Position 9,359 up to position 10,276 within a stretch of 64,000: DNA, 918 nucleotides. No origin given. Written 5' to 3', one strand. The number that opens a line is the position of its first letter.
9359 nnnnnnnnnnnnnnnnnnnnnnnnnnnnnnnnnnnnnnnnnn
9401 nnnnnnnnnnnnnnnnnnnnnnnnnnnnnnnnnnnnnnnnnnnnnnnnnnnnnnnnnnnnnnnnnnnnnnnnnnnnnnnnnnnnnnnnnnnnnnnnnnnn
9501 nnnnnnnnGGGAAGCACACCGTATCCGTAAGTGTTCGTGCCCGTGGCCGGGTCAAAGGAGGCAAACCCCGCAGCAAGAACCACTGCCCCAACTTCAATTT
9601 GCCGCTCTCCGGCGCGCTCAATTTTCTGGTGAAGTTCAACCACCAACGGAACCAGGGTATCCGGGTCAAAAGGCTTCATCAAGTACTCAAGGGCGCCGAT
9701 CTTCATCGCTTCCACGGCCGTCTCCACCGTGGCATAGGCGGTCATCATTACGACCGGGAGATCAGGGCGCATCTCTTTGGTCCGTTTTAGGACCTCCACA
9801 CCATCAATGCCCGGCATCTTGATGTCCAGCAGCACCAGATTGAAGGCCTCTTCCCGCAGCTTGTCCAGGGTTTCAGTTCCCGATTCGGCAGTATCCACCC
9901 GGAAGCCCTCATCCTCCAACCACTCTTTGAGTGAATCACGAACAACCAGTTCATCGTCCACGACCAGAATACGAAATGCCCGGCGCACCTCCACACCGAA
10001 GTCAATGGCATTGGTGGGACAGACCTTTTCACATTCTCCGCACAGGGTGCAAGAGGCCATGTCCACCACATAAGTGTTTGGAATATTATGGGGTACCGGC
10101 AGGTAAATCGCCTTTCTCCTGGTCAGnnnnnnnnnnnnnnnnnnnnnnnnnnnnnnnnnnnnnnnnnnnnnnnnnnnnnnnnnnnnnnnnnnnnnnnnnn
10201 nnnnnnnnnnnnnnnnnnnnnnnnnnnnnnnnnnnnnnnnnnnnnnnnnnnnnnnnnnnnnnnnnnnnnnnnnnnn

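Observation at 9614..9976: A complete receiver domain inserted inside a 1158-aa double HdrA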

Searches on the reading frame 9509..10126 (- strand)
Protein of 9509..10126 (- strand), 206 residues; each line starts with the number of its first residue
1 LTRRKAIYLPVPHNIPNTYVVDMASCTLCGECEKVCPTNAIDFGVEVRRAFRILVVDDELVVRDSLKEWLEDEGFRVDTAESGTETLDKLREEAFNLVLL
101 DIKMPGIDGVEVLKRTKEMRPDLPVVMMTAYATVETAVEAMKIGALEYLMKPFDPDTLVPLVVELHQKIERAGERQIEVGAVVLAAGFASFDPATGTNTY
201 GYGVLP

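Call 29: find_related_loci(query=A2, collection=genome_contigs, flank=10000)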
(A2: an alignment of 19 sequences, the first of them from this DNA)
Query A2 (206 aa) in genome_contigs; peptide patterns used: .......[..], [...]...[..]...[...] (x = any residue, [..] = any of these).
599 stretches matched a pattern (row limit reached: there are more); 589 encode a relative of the query (tblastn E <= 1e-3); the best 80 are kept; 79 distinct loci.
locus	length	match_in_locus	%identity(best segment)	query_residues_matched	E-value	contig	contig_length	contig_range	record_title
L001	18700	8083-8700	74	1-206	3e-106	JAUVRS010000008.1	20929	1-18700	MAG: Desulfobacteraceae bacterium isolate CSMAG_720 CSMAG_720_k127_4223899_length_20929_cov_139.3102, whole genome shotg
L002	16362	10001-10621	76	1-206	4e-106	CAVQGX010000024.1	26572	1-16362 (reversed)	MAG: uncultured delta proteobacterium isolate MFD09779.bin.3.209 genome assembly, contig: contig_24159, whole genome sho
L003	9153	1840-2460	76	1-206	1e-105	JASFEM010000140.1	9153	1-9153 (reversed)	MAG: Syntrophobacterales bacterium isolate D0606M12metaG_Bin_34 D0606M12metaG_FD_scaffold_2184_c1, whole genome shotgun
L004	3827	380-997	70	1-206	1e-95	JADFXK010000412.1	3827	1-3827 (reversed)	MAG: Deltaproteobacteria bacterium isolate nDJH13bin5 nDJH13_bin5_NODE_412_length_3827_cov_1.760000, whole genome shotgu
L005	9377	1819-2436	66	1-206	1e-91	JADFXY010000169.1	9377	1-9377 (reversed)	MAG: Deltaproteobacteria bacterium isolate nDJH2bin9 nDJH2_bin9_NODE_169_length_9377_cov_5.880216, whole genome shotgun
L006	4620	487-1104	65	1-206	1e-91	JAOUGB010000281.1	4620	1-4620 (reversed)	MAG: Desulfobacteraceae bacterium isolate 4_1_July_SF_Bin60 4_1_July_SF_Bin60_scaffold_11571_c1, whole genome shotgun se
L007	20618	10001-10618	65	1-206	1e-90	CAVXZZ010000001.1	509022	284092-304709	MAG: uncultured delta proteobacterium isolate MFD03804.bin.1.84 genome assembly, contig: contig_12033, whole genome shot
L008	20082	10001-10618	65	1-206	3e-87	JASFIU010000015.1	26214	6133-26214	MAG: Desulfobacterales bacterium isolate D0608S20remetaG_Bin_248 D0608S20remetaG_FD_scaffold_113_c1, whole genome shotgu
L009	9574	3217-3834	62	1-206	3e-87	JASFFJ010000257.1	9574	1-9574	MAG: Desulfobacterales bacterium isolate D0606S02metaG_Bin_280 D0606S02metaG_FD_scaffold_2024_c1, whole genome shotgun s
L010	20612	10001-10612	64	1-204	1e-85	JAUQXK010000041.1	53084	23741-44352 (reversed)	MAG: Desulfobacterales bacterium isolate BIN27 contig_56980, whole genome shotgun sequence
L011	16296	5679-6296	59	1-206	1e-84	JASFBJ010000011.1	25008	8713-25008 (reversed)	MAG: Desulfobacterales bacterium isolate GB_4872_bin42 NODE_80_length_25008_cov_9.433134, whole genome shotgun sequence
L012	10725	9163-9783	61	1-206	1e-84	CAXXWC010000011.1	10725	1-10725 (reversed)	MAG: Desulfobacterales bacterium isolate 0c1ee1e2-2e93-4d1f-b680-5c09bdc3d0f4 genome assembly, contig: contig_11, whole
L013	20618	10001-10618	59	1-206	3e-84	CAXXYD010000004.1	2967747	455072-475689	MAG: Desulfosarcinaceae bacterium isolate d8a7a971-57cf-42a0-aaa7-90f8cedb306c genome assembly, contig: contig_4, whole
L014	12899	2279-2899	65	1-206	2e-84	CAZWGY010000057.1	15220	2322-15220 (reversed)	MAG TPA_asm: uncultured Desulfobacteraceae bacterium isolate SRP332253_co1_124 genome assembly, contig: NODE_6530_length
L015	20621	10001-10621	63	1-206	4e-84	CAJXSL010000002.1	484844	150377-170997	MAG TPA_asm: uncultured Desulfobacteraceae bacterium isolate SRR6201696_bin.17_MetaBAT_v2.12.1_MAG genome assembly, cont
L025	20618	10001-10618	56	1-206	1e-74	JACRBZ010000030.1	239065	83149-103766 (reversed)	MAG: Deltaproteobacteria bacterium isolate NC_groundwater_1633_Pr3_B-0.1um_51_17 SR-2_scaffold_141_1138223, whole genome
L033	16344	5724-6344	60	1-206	4e-82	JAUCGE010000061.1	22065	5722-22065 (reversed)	Desulfobacterales bacterium HSG16 NODE_83_length_22065, whole genome shotgun sequence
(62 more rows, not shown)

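Call 47: search_protein_families(library=pfam, proteins=[L013:14628-16940:+, L013:16838-18085:+, L013:18512-20065:+, L033:10272-12563:+, L033:12593-14347:+, L033:14363-15898:+, L025:14449-16767:+, L025:16742-17869:+], max_evalue=0.0001)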
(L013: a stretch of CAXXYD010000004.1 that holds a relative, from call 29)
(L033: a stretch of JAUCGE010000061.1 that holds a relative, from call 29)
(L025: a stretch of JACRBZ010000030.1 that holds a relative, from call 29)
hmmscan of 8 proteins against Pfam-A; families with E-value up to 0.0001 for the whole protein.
L013:14628-16940:+ (770 aa): 7 families
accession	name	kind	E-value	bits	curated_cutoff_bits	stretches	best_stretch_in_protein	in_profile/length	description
PF08448.16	PAS_4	-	1.5e-20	73.9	23.1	2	414-516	1-108/110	PAS fold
PF02518.31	HATPase_c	-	1.6e-19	70.8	26.4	1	645-760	2-109/111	Histidine kinase-, DNA gyrase B-, and HSP90-like ATPase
PF13426.13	PAS_9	-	2e-15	57.4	27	1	418-515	1-103/103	PAS domain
PF00989.32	PAS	-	1.7e-13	51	22.6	1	409-511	2-111/113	PAS fold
PF00672.30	HAMP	-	3.8e-11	43.6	25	1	224-274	1-51/53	HAMP domain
PF00512.31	HisKA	-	1.1e-08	35.5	26.9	1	532-599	2-63/66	His Kinase A (phospho-acceptor) domain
PF13188.13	PAS_8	-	2.7e-08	33.9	21.8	1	409-463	2-55/65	PAS domain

L013:16838-18085:+ (415 aa): 4 families
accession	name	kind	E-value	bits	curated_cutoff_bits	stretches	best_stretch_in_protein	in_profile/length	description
PF00072.30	Response_reg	-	6.2e-32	110.5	30.2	1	43-149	1-107/111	Response regulator receiver domain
PF02518.31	HATPase_c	-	1.6e-23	83.7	26.4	1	304-408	7-109/111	Histidine kinase-, DNA gyrase B-, and HSP90-like ATPase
PF23198.2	PDE8A_N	-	2.9e-05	24.4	29.6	1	40-118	9-89/147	PDE8A-like, N-terminal domain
PF13581.12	HATPase_c_2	-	7.5e-05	23.2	27.4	0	310-385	39-111/127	Histidine kinase-like ATPase domain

L013:18512-20065:+ (517 aa): 4 families
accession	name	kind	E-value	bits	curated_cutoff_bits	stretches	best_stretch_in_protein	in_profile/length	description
PF00072.30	Response_reg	-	1.5e-26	93.2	30.2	1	17-128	1-110/111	Response regulator receiver domain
PF02518.31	HATPase_c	-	2.5e-20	73.4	26.4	1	404-511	2-110/111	Histidine kinase-, DNA gyrase B-, and HSP90-like ATPase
PF00512.31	HisKA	-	3.8e-09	36.9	26.9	1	289-358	2-63/66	His Kinase A (phospho-acceptor) domain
PF14501.12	HATPase_c_5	-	5.8e-05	23.4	22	0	408-495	6-89/102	GHKL domain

L033:10272-12563:+ (763 aa): 9 families
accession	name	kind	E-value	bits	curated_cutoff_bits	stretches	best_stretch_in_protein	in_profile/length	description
PF02518.31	HATPase_c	-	1.4e-19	71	26.4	1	637-761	5-110/111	Histidine kinase-, DNA gyrase B-, and HSP90-like ATPase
PF13426.13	PAS_9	-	3.6e-14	53.3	27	1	407-504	1-103/103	PAS domain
PF00672.30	HAMP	-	3.1e-11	43.8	25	1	213-259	1-47/53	HAMP domain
PF13188.13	PAS_8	-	3.4e-11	43.1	21.8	1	398-447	2-50/65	PAS domain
PF00989.32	PAS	-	5.7e-11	42.9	22.6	1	398-502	2-113/113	PAS fold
PF08448.16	PAS_4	-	7e-09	36.3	23.1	0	282-386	2-109/110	PAS fold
PF00512.31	HisKA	-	8.7e-08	32.6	26.9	1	521-588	2-63/66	His Kinase A (phospho-acceptor) domain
PF08447.18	PAS_3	-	6.6e-06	26.7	25.6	0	421-498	2-87/89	PAS fold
PF21563.3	Mcp40H-20_sensor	-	2.8e-05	24.8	27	0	138-181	71-111/112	Methyl-accepting chemotaxis sensory transducer, class 40H, sensor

L033:12593-14347:+ (584 aa): 14 families
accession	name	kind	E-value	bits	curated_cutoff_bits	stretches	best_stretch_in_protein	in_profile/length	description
PF00158.32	Sigma54_activat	-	2.4e-67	226.3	20.2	1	268-434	1-167/168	Sigma-54 interaction domain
PF25601.1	AAA_lid_14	-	1.7e-23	82.7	27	1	441-516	2-77/87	AAA+ ATPase lid domain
PF13426.13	PAS_9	-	2.7e-23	82.6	27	2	151-250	4-102/103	PAS domain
PF00989.32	PAS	-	2.1e-17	63.6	22.6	1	143-248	6-112/113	PAS fold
PF08448.16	PAS_4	-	4.9e-16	59.4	23.1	1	144-250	1-106/110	PAS fold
PF14532.12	Sigma54_activ_2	-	2.7e-15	57.3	25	1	269-439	1-138/138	Sigma-54 interaction domain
PF13188.13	PAS_8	-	5.7e-12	45.5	21.8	1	139-187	2-47/65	PAS domain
PF02954.25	HTH_8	-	2.4e-10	40.4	22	1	543-579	6-42/42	Bacterial regulatory protein, Fis family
PF13596.12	PAS_10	-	2.1e-09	38.4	22.1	1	140-249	1-105/106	PAS domain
PF07728.20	AAA_5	-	1.3e-06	28.9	22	1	292-411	2-124/139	AAA domain (dynein-related subfamily)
PF00004.35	AAA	-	1.5e-06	29.1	21.2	1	292-426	1-123/131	ATPase family associated with various cellular activities (AAA)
PF08447.18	PAS_3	-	3.5e-06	27.6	25.6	1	162-240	3-83/89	PAS fold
PF01078.27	Mg_chelatase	-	6.3e-06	26.2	20.3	0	282-389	15-135/207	Magnesium chelatase, subunit ChlI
PF07724.20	AAA_2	-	2.5e-05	24.8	27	1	290-419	4-134/166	AAA domain (Cdc48 subfamily)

L033:14363-15898:+ (511 aa): 5 families
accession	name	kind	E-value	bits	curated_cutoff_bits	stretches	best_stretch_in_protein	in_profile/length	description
PF00072.30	Response_reg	-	1.4e-29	103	30.2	1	5-114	1-110/111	Response regulator receiver domain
PF02518.31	HATPase_c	-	4.5e-23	82.2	26.4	1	393-503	2-110/111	Histidine kinase-, DNA gyrase B-, and HSP90-like ATPase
PF14501.12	HATPase_c_5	-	8.7e-07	29.2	22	1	397-491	6-93/102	GHKL domain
PF08448.16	PAS_4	-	2.8e-05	24.7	23.1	1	165-270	1-107/110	PAS fold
PF13589.12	HATPase_c_3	-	3.9e-05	24.1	25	1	398-464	4-65/137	Histidine kinase-, DNA gyrase B-, and HSP90-like ATPase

L025:14449-16767:+ (772 aa): 8 families
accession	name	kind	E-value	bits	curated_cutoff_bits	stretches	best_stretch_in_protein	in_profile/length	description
PF02518.31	HATPase_c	-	1e-24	87.5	26.4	1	638-761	1-110/111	Histidine kinase-, DNA gyrase B-, and HSP90-like ATPase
PF08448.16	PAS_4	-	1e-14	55.1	23.1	1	286-392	1-110/110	PAS fold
PF13426.13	PAS_9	-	1e-11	45.4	27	1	414-509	3-103/103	PAS domain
PF00989.32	PAS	-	9.3e-10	39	22.6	1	403-507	2-113/113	PAS fold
PF00672.30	HAMP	-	1.4e-09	38.6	25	1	219-268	2-51/53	HAMP domain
PF00512.31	HisKA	-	1.6e-08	34.9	26.9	1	526-596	2-66/66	His Kinase A (phospho-acceptor) domain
PF13188.13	PAS_8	-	4.9e-08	33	21.8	1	403-457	2-55/65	PAS domain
PF21563.3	Mcp40H-20_sensor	-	6.2e-06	26.9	27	0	66-187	11-112/112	Methyl-accepting chemotaxis sensory transducer, class 40H, sensor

L025:16742-17869:+ (375 aa): 3 families
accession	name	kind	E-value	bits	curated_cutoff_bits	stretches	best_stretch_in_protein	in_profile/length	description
PF00072.30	Response_reg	-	7.3e-29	100.6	30.2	1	5-114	1-110/111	Response regulator receiver domain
PF02518.31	HATPase_c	-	6.4e-23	81.8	26.4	1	261-371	2-110/111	Histidine kinase-, DNA gyrase B-, and HSP90-like ATPase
PF14501.12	HATPase_c_5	-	4.2e-05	23.8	22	0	265-355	6-89/102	GHKL domain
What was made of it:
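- Related loci encode REC-HATPase hybrids suggestive of multi-step relays (call 47).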

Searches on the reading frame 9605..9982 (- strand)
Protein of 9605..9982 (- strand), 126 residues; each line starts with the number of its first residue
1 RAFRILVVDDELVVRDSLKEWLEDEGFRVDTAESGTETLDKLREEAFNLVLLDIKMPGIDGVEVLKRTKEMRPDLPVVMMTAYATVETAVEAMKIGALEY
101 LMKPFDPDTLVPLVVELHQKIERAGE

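Call 61: search_solved_structures(query=window:9605-9982:-, max_evalue=1e-15, show_alignments=2)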
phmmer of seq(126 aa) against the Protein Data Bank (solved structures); distinct sequences matched with E-value up to 1e-15: 86 (the best 60 are shown).
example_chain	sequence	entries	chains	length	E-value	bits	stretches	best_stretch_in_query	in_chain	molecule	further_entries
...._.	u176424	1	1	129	5.7e-28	100.8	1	4-112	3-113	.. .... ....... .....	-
3crn_A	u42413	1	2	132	1.4e-25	93.1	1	4-123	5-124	Response regulator receiver domain protein, CheY-like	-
1zy2_A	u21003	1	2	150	7.3e-25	90.8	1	4-108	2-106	transcriptional regulator NtrC1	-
5xso_A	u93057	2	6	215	3.2e-24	88.7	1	5-120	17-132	Response regulator FixJ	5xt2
4l4u_A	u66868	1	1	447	3.7e-24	88.5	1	4-108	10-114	Transcriptional regulator (NtrC family)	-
1ny5_A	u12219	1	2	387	4.1e-24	88.4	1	4-108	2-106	transcriptional regulator (NtrC family)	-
6ifh_A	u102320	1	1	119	3.4e-23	85.4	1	4-111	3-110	Sporulation initiation phosphotransferase F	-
2jvj_A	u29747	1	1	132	4.7e-23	85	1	4-111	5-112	Sporulation initiation phosphotransferase F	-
7w9h_A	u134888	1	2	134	1.3e-22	83.5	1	2-115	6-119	Response regulator protein FleR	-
1fsp_A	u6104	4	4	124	2.3e-22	82.7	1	4-111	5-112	STAGE 0 SPORULATION PROTEIN F | SPORULATION RESPONSE REGULATORY PROTEIN | Sporulation initiation phosphotransferase F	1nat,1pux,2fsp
3q15_C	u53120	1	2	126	2.4e-22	82.7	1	4-111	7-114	Sporulation initiation phosphotransferase F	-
1f51_E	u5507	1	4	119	3.2e-22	82.3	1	4-111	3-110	SPORULATION INITIATION PHOSPHOTRANSFERASE F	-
1pey_A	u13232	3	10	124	3.2e-22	82.3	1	4-111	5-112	Sporulation initiation phosphotransferase F | SPORULATION RESPONSE REGULATORY PROTEIN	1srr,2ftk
3a0r_B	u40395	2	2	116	5e-22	81.6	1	4-114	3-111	Response regulator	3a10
3a0u_A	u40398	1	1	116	5.2e-22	81.6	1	4-114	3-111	Response regulator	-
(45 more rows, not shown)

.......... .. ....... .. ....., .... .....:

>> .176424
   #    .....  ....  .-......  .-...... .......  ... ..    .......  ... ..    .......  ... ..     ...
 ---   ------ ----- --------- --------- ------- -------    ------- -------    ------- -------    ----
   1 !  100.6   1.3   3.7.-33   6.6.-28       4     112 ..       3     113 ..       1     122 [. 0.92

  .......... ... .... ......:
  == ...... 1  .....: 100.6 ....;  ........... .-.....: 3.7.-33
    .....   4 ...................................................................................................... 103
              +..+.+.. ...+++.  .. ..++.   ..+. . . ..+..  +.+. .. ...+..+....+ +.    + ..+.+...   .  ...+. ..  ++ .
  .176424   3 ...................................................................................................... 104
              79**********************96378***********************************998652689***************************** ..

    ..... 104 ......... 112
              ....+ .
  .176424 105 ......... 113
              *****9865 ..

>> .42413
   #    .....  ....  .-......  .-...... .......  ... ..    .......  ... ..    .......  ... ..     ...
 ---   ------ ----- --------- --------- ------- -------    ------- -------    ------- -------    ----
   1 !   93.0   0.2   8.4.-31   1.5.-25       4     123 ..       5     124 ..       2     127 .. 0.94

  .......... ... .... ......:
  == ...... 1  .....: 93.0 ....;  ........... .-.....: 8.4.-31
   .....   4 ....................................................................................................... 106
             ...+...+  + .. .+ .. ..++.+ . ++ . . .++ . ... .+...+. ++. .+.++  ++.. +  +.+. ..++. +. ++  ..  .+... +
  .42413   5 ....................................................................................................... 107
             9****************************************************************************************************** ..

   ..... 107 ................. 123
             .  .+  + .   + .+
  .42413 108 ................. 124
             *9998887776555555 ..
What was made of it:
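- Checked: PDB sequence search with the segment alone gives CheY-like, NtrC1, FixJ and Spo0F receivers at E 1e-25 to 1e-22 (call 61).
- PDB receivers E 1e-25 (call 61).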
